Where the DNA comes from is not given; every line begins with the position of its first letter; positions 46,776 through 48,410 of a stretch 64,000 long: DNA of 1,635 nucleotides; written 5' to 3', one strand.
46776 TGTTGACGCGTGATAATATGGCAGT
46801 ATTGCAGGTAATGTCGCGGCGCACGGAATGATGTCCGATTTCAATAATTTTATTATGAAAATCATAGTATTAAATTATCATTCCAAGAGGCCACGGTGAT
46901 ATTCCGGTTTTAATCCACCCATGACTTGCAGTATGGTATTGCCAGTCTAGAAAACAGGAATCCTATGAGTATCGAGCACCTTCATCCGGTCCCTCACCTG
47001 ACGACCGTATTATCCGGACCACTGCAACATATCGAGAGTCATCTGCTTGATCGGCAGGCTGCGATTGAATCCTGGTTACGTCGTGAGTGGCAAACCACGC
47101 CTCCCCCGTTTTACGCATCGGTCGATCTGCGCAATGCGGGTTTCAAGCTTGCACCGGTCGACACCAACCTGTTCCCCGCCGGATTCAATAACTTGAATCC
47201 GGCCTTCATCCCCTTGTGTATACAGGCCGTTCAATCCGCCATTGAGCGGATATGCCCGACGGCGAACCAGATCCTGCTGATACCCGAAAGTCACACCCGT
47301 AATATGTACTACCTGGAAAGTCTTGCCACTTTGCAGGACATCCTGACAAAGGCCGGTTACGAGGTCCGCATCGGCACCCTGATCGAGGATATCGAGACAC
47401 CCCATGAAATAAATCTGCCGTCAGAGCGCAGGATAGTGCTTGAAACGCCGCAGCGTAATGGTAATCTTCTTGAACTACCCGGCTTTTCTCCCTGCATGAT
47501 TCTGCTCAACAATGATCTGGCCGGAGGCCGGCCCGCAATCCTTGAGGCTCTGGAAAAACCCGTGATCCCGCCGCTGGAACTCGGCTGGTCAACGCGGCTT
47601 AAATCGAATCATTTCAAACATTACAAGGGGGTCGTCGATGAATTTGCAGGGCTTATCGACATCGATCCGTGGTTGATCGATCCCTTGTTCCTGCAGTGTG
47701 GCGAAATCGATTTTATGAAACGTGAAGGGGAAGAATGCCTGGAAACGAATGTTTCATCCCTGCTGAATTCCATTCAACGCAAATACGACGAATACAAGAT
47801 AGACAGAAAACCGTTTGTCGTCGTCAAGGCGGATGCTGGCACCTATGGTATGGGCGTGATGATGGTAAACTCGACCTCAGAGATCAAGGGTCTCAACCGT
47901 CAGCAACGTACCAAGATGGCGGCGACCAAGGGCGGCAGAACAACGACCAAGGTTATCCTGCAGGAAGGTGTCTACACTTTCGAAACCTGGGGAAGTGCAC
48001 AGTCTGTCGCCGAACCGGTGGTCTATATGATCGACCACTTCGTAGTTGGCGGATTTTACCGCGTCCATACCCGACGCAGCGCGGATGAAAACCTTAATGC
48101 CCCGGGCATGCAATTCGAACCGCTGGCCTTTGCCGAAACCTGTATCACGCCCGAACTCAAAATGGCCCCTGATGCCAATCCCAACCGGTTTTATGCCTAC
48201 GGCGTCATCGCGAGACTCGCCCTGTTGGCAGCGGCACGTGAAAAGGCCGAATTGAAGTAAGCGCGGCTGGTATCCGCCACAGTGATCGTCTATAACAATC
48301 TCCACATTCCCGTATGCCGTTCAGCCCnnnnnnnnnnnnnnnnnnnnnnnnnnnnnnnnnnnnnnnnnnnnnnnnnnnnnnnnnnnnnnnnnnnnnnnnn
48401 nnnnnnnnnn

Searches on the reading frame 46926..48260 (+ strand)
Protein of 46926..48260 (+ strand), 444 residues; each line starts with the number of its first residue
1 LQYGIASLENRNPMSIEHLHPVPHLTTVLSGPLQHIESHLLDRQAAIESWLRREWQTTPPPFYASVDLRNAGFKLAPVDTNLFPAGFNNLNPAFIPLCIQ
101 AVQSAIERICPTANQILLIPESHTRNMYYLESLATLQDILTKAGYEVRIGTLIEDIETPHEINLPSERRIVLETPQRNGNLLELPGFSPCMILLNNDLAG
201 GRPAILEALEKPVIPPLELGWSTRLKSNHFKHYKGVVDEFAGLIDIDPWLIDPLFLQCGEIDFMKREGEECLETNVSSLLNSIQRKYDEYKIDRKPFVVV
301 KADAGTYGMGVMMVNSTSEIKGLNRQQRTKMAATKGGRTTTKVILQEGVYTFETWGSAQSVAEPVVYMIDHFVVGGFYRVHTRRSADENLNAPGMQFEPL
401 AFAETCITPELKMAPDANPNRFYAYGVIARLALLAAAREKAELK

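Call 49: search_protein_families(library=pfam, proteins=[window:46926-48260:+])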
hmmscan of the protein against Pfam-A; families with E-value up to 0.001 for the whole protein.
window:46926-48260:+ (444 aa): 1 family
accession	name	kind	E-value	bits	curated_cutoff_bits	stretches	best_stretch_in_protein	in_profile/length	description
PF08886.16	GshA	-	3e-185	616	25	1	37-439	1-401/402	Glutamate-cysteine ligase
